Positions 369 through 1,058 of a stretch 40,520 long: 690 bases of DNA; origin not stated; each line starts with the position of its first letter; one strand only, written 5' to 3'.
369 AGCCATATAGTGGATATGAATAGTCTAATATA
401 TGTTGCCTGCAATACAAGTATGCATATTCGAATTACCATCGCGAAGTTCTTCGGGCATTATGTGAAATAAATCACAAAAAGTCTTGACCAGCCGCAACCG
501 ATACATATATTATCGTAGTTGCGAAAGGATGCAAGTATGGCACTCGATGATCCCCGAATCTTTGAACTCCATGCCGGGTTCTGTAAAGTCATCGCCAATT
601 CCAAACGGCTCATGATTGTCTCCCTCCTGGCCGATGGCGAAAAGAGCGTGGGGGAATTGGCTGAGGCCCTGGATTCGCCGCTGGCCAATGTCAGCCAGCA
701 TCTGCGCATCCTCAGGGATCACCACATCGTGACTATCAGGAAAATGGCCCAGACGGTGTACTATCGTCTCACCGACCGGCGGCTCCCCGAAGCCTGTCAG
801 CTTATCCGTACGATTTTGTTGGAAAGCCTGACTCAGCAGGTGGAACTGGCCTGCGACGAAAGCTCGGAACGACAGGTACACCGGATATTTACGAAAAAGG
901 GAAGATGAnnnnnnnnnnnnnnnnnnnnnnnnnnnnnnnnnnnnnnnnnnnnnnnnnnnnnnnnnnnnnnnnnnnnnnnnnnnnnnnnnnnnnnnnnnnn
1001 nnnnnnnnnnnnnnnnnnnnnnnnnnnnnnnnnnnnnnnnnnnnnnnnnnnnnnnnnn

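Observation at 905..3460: Very large CbcL-like cytochrome: periplasmic octaheme c domain fused to a diheme b membrane anchor, translationally coupled to an ArsR regulator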

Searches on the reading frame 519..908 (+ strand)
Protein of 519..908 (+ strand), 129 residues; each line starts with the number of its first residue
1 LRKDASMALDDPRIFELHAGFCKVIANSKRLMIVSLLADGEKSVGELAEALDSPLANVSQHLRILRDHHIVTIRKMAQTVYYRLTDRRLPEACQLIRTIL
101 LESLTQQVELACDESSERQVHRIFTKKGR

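Call 3: search_protein_families(library=pfam, proteins=[window:519-908:+], max_evalue=0.1)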
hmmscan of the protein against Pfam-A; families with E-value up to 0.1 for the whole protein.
window:519-908:+ (129 aa): 13 families
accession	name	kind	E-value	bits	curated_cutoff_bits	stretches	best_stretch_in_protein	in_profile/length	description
PF01022.26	HTH_5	-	1.6e-12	47.6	22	1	28-71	2-45/47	Bacterial regulatory protein, arsR family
PF12840.13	HTH_20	-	6.2e-12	45.7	27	1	26-73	2-50/51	Helix-turn-helix domain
PF25212.1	HVO_A0114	-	5.7e-05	23.3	27.6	1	21-78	16-73/84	HVO_A0114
PF01978.25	TrmB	-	0.0018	18.5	25.6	1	35-82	16-63/68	Sugar-specific transcriptional regulator TrmB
PF16221.11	HTH_47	-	0.0021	18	27.1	1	28-71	33-76/78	winged helix-turn-helix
PF24035.1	DUF7344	-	0.0037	18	27.8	0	23-51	2-30/76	Domain of unknown function (DUF7344)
PF08100.18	Dimerisation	-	0.0037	17.5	25.6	1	21-86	18-85/93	O-methyltransferase dimerisation domain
PF24270.1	HTH_Cmi2_C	-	0.0075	17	27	1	33-73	80-120/125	Cmi2, C-terminal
PF13412.12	HTH_24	-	0.0092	16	21.9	1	36-71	12-47/48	Winged helix-turn-helix DNA-binding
PF09339.16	HTH_IclR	-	0.019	15.2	22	1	31-70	6-47/52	IclR helix-turn-helix domain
PF05331.17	DUF742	-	0.041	14.2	27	1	27-89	42-103/114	Protein of unknown function (DUF742)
PF01638.23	HxlR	-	0.064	13.6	20.8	1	30-87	7-68/91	HxlR-like helix-turn-helix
PF21531.3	Rv2175c_wHTH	-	0.09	13.2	27.1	0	43-75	17-46/57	DNA-binding protein Rv2175c, wHTH domain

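Call 4: search_protein_families(library=ncbifam, proteins=[window:519-908:+], max_evalue=0.1)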
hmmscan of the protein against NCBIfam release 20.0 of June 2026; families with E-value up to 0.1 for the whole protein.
window:519-908:+ (129 aa): 17 families
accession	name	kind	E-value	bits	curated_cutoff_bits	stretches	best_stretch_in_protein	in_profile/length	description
NF033788.1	HTH_metalloreg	subfamily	2.6e-22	78.4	55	1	20-91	3-75/77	metalloregulator ArsR/SmtB family transcription factor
NF040642.1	sulf_sens_BigR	equivalog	3.5e-16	59.1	155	1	19-97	11-86/95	sulfite-sensing transcriptional repressor BigR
NF033789.1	repress_SdpR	subfamily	5e-13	48.8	100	1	23-93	3-73/79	autorepressor SdpR family transcription factor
NF045707.1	Dbac_1936_reg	equivalog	1.1e-10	41.4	115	1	19-106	8-95/99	ArsR/SmtB-type metalloregulator TsoR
NF007528.0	PRK10141.1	subfamily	1.9e-09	37.4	97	1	22-99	10-88/117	metalloregulator ArsR/SmtB family transcription factor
NF047906.1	CdPbTransRegCmtR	equivalog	3.1e-09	36.7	150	1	22-101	15-94/104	Cd(II)/Pb(II)-sensing metalloregulatory transcriptional regulator CmtR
NF041413.1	ArsR_Rv2640c_fam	equivalog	1.8e-06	28.3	155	1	22-96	36-113/118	Rv2640c family ArsR-like transcriptional regulator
TIGR01884.1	cas_HTH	subfamily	2.1e-05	24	60.2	1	26-74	140-189/202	CRISPR-associated CARF protein Csa3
NF041396.1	TranRegLrp_Halo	equivalog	0.00017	21.5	190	1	31-72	9-50/149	HTH-type transcriptional regulator Lrp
NF053755.1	MsvR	equivalog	0.00028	20.7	220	1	22-75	7-60/236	transcriptional factor MsvR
NF052532.1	TransRegPagRBaca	equivalog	0.0011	19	170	1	14-97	13-96/99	transcriptional repressor PagR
NF003210.0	PRK04172.1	equivalog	0.028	13.2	350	1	33-118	12-97/496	phenylalanine--tRNA ligase subunit alpha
TIGR02702.1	SufR_cyano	equivalog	0.033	13.9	178.8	1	29-79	3-53/208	iron-sulfur cluster biosynthesis transcriptional regulator SufR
NF038251.1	AdcR_fam_Zn_TF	equivalog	0.04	14.2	175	1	31-92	39-103/143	zinc-dependent MarR family transcriptional regulator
NF009262.0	PRK12619.1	equivalog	0.045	14.1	183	1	47-86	45-84/130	flagellar basal body rod protein FlgB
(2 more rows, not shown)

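Call 35: search_solved_structures(query=window:537-905:+, max_evalue=0.001, show_alignments=3)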
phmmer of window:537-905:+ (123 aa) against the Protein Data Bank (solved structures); distinct sequences matched with E-value up to 0.001: 30.
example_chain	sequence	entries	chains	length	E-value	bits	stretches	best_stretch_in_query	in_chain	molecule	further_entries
4k2e_A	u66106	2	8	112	9.1e-12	48.3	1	16-93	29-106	Transcriptional activator HlyU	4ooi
3jth_A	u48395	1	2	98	1.6e-11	47.5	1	16-94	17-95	Transcription activator HlyU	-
5znx_A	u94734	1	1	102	1.9e-11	47.3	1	16-94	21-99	Transcriptional activator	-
1r22_A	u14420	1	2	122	2.1e-11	47.1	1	6-85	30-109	Transcriptional repressor smtB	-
13ct_A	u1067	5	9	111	1.3e-10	44.5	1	14-93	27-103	Transcriptional regulator, ArsR family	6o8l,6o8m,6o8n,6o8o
6o8k_A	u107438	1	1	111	1.3e-10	44.5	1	14-93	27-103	Transcriptional regulator, ArsR family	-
1r1t_A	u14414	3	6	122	1.3e-10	44.5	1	6-84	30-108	Transcriptional repressor smtB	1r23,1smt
4omy_A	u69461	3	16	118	2.3e-10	43.7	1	10-79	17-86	NolR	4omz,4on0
3pqj_A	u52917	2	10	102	3.7e-10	43.1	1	13-93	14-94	Biofilm growth-associated repressor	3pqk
8qkf_A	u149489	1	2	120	7.3e-09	38.9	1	8-84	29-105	ArsR family transcriptional regulator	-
3f6v_A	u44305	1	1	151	1.3e-08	38.1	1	17-110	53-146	Possible transcriptional regulator, ArsR family protein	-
6jmi_A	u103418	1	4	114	2.8e-08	37.1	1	7-104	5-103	Uncharacterized HTH-type transcriptional regulator Rv0081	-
2kko_A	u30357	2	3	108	1.4e-07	34.8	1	13-97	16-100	POSSIBLE TRANSCRIPTIONAL REGULATORY PROTEIN (POSSIBLY ARSR-FAMILY) | Possible transcriptional regulatory arsR-family protein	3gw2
4ggg_A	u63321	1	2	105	3.9e-07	33.4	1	15-83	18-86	Repressor protein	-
2kjb_A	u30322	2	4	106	7.6e-07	32.4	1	15-83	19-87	CzrA protein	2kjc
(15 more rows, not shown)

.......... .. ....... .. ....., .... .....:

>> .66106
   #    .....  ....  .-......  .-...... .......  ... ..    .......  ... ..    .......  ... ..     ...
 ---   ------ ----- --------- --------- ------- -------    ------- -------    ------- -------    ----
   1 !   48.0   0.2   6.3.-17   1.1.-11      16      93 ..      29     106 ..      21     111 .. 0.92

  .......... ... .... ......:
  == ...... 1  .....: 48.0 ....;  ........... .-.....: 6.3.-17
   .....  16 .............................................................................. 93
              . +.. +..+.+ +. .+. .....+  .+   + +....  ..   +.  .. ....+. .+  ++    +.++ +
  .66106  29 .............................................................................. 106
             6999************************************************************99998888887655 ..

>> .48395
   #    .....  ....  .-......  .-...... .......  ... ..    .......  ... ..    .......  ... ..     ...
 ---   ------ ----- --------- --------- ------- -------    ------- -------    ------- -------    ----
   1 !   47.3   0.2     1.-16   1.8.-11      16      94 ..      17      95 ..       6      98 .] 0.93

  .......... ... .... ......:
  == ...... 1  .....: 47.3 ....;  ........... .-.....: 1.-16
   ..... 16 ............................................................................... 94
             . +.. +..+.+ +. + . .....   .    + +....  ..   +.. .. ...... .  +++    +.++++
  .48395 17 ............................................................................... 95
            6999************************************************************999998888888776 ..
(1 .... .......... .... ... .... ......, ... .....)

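Call 47: find_homologous_proteins(query=window:537-905:+, max_evalue=1e-8)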
Query window:537-905:+ (123 aa): 45 proteins with E <= 1e-8 among 80 candidates.
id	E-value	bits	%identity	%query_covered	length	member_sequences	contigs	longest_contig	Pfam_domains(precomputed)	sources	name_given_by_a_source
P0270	6.8e-73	260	100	100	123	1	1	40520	PF12840.14,PF01022.27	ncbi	-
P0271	2.4e-34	136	62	90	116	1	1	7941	PF12840.14,PF01022.27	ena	-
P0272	8.3e-32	127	64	79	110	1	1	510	PF12840.14,PF01978.26,PF01022.27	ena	-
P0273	1.0e-31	127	62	85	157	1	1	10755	PF12840.14,PF01022.27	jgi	jgi:ArsR family transcriptional regulator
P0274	2.6e-31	126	60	89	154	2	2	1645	PF12840.14,PF01022.27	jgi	jgi:DNA-binding transcriptional ArsR family regulator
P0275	2.9e-31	126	60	89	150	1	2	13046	PF12840.14,PF01022.27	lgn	-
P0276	1.4e-30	123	57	89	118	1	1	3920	PF12840.14,PF01022.27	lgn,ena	-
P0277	2.9e-30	122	58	85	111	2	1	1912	PF12840.14,PF01022.27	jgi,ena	-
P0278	5.9e-30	121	65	80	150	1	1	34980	PF12840.14,PF01022.27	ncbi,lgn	-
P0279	8.2e-30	121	62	80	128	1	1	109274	PF12840.14,PF01022.27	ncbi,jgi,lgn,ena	-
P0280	1.7e-29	120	59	84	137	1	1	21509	PF12840.14,PF01022.27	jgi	jgi:ArsR family transcriptional regulator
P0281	2.3e-29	119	63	80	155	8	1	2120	PF12840.14,PF01022.27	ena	-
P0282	5.0e-29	118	57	78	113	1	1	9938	PF12840.14,PF13412.13,PF25212.3,PF01978.26,PF01022.27,PF12802.14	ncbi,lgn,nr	ncbi:MAG: ArsR family transcriptional regulator [Deltaproteobacteria bacterium]|nr:MAG: ArsR family 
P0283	6.2e-29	118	57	84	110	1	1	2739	PF12840.14,PF01022.27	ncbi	-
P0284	4.4e-28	115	58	83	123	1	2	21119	PF12840.14,PF01022.27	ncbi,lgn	-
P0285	7.6e-28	115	58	88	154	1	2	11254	PF12840.14,PF01022.27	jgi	jgi:DNA-binding transcriptional ArsR family regulator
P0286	1.5e-27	114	57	88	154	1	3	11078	PF12840.14,PF01022.27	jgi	jgi:DNA-binding transcriptional ArsR family regulator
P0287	2.8e-27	113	54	89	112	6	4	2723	PF12840.14,PF21476.5,PF25212.3,PF01978.26,PF01022.27,PF13601.13,PF08100.19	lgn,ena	-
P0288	3.2e-27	113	53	81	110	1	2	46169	PF12840.14,PF13412.13,PF01022.27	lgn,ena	-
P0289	6.5e-27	112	56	84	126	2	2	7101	PF12840.14,PF01022.27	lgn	-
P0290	3.3e-26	109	55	84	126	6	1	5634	PF12840.14,PF01022.27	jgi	jgi:DNA-binding transcriptional ArsR family regulator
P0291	4.6e-26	109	56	83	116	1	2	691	PF12840.14,PF01022.27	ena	-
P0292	2.6e-25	106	58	80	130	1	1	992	PF12840.14,PF01022.27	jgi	jgi:DNA-binding transcriptional ArsR family regulator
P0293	7.7e-25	105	53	79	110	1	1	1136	PF12840.14,PF01022.27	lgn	-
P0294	2.1e-24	104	54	80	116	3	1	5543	PF12840.14,PF01022.27,PF12802.14,PF13545.13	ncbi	-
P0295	5.0e-24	102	50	89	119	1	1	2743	PF12840.14,PF01022.27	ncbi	-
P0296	9.4e-24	101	53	80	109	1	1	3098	PF12840.14,PF01022.27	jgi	jgi:ArsR family transcriptional regulator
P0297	6.8e-23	99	53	83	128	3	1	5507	PF12840.14,PF01022.27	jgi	jgi:DNA-binding transcriptional ArsR family regulator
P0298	1.9e-20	91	54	72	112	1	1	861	PF12840.14,PF01022.27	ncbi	-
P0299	2.8e-20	90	56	72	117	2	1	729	PF12840.14,PF01022.27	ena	-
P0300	1.1e-19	88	56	72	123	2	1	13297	PF12840.14,PF01022.27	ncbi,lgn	-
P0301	2.1e-19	87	47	85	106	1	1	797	PF12840.14,PF13412.13,PF25212.3,PF01022.27,PF12802.14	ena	-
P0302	1.2e-18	85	54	72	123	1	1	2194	PF12840.14,PF01022.27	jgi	jgi:ArsR family transcriptional regulator, virulence genes transcriptional regulator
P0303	3.5e-18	84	50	80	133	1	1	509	PF12840.14,PF01022.27,PF09339.17,PF12802.14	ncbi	-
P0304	1.8e-17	81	49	70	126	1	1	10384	PF12840.14,PF01022.27,PF12802.14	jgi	jgi:ArsR family transcriptional regulator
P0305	8.6e-17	79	47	77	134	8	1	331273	PF12840.14,PF01022.27,PF12802.14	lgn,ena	-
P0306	3.5e-16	77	48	72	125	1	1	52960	PF12840.14,PF01022.27,PF12802.14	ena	-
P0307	7.1e-15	73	49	72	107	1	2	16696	PF12840.14,PF13412.13,PF01022.27,PF09339.17,PF12802.14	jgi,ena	-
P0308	1.1e-12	66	45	72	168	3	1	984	PF12840.14,PF21476.5,PF01978.26,PF01022.27,PF04945.20,PF12802.14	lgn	-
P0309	2.7e-11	61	44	69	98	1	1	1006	PF12840.14,PF01022.27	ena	-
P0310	1.5e-10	59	37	85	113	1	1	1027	PF12840.14,PF01022.27,PF12802.14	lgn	-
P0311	2.1e-10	59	44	71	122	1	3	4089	PF12840.14,PF25212.3,PF01022.27,PF12802.14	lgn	-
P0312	6.4e-10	57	43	68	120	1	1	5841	PF12840.14,PF25212.3,PF13463.13,PF01022.27,PF12802.14,PF25213.2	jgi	jgi:ArsR family transcriptional regulator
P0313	7.9e-9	53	47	52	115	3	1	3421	PF12840.14,PF01022.27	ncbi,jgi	jgi:DNA-binding transcriptional ArsR family regulator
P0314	9.0e-9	53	41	80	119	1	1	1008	PF12840.14,PF25212.3,PF02082.27,PF13463.13,PF01978.26,PF01022.27,PF12802.14,PF13545.13,PF25213.2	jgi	jgi:ArsR family transcriptional regulator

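Call 48: find_encoding_contigs(protein=P0271, flank=4000, max_places=1)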
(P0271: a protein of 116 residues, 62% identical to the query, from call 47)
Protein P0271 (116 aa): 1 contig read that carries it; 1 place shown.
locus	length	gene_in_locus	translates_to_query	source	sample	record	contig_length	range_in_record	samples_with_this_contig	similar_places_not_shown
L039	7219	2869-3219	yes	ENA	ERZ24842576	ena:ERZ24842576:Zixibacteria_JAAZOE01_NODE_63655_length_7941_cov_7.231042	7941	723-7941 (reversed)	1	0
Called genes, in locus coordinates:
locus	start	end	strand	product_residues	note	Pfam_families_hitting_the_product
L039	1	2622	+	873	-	?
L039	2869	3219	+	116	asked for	PF12840:HTH_20, PF01022:HTH_5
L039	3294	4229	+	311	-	PF13187:Fer4_9 (faint), PF12838:Fer4_7 (faint), PF13247:Fer4_11, PF00037:Fer4 (weak), PF12797:Fer4_2 (weak), PF12837:Fer4_6, PF13237:Fer4_10 (weak)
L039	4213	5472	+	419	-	PF03916:NrfD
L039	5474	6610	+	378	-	PF14522:Cytochrome_C7 (faint), PF02085:Cytochrom_CIII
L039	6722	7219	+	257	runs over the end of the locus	PF03372:Exo_endo_phos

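Call 49: find_encoding_contigs(protein=P0278, flank=4000, max_places=1)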
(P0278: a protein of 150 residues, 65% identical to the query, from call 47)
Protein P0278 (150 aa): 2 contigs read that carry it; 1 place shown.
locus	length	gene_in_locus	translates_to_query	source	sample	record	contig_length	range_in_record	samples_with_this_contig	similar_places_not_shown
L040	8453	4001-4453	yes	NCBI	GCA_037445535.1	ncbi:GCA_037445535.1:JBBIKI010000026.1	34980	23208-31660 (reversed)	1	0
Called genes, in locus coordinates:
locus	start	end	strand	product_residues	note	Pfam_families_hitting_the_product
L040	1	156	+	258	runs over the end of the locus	PF01946:Thi4, PF01494:FAD_binding_3 (weak), PF03486:HI0933_like (weak), PF07992:Pyr_redox_2 (weak), PF00890:FAD_binding_2 (weak), PF01266:DAO, PF12831:FAD_oxidored (faint), PF13450:NAD_binding_8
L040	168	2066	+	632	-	PF00724:Oxidored_FMN, PF01134:GIDA (faint), PF01262:AlaDh_PNT_C (faint), PF01266:DAO (faint), PF01494:FAD_binding_3 (faint), PF07992:Pyr_redox_2, PF13738:Pyr_redox_3 (weak), PF00070:Pyr_redox, +4 more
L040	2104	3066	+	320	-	PF01297:ZnuA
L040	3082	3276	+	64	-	-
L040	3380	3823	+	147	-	PF08821:CGGC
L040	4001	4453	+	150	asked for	PF01022:HTH_5, PF12840:HTH_20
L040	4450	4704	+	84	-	PF01206:TusA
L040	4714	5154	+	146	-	PF02662:FlpD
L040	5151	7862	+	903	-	PF00890:FAD_binding_2 (weak), PF01134:GIDA (weak), PF07992:Pyr_redox_2 (weak), PF12831:FAD_oxidored, PF14691:Fer4_20, PF01266:DAO (weak), PF07992:Pyr_redox_2, PF13450:NAD_binding_8, +9 more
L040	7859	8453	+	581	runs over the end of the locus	PF00890:FAD_binding_2 (weak), PF07992:Pyr_redox_2, PF12831:FAD_oxidored (weak), PF13450:NAD_binding_8 (weak), PF12837:Fer4_6 (weak), PF12838:Fer4_7, PF13237:Fer4_10, PF14697:Fer4_21, +4 more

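Call 50: find_encoding_contigs(protein=P0279, flank=4000, max_places=1)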
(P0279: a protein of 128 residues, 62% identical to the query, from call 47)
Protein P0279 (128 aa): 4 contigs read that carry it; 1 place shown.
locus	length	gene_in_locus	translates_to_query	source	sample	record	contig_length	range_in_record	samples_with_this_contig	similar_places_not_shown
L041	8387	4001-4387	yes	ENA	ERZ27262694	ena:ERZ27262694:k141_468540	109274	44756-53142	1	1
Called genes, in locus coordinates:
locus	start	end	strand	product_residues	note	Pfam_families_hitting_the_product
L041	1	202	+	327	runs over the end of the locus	PF13469:Sulfotransfer_3 (weak)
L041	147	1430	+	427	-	-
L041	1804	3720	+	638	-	PF15780:ASH (weak), PF22073:Cep192_D4 (weak), PF22544:HYDIN_VesB_CFA65-like_Ig (weak), PF11617:Cu-binding_MopE, PF14339:DUF4394 (faint), PF21959:DUF6923 (weak)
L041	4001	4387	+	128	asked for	PF12840:HTH_20, PF01022:HTH_5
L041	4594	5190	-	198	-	PF01292:Ni_hydr_CYTB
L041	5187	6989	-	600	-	PF14522:Cytochrome_C7 (faint), PF22113:Mtrc-MtrF_II-IV_dom (faint), PF11783:Cytochrome_cB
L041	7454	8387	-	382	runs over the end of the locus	PF00781:DAGK_cat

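Call 51: find_encoding_contigs(protein=P0273, flank=4000, max_places=1)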
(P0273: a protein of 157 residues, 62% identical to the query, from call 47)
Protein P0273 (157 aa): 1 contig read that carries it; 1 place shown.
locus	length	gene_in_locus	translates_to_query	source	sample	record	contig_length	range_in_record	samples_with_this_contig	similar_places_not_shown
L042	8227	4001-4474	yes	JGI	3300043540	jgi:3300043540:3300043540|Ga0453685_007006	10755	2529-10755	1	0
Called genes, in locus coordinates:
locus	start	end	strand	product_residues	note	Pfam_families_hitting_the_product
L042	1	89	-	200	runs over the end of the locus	-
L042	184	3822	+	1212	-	PF05359:DUF748, PF13116:YhdP (faint), PF05170:AsmA (weak), PF05359:DUF748, PF00691:OmpA (faint)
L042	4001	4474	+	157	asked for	PF01022:HTH_5, PF12840:HTH_20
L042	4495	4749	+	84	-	PF01206:TusA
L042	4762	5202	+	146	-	PF02662:FlpD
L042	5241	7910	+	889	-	PF00070:Pyr_redox (faint), PF00890:FAD_binding_2 (faint), PF01593:Amino_oxidase (faint), PF14691:Fer4_20, PF01266:DAO (weak), PF07992:Pyr_redox_2, PF13450:NAD_binding_8, PF13738:Pyr_redox_3, +2 more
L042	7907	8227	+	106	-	?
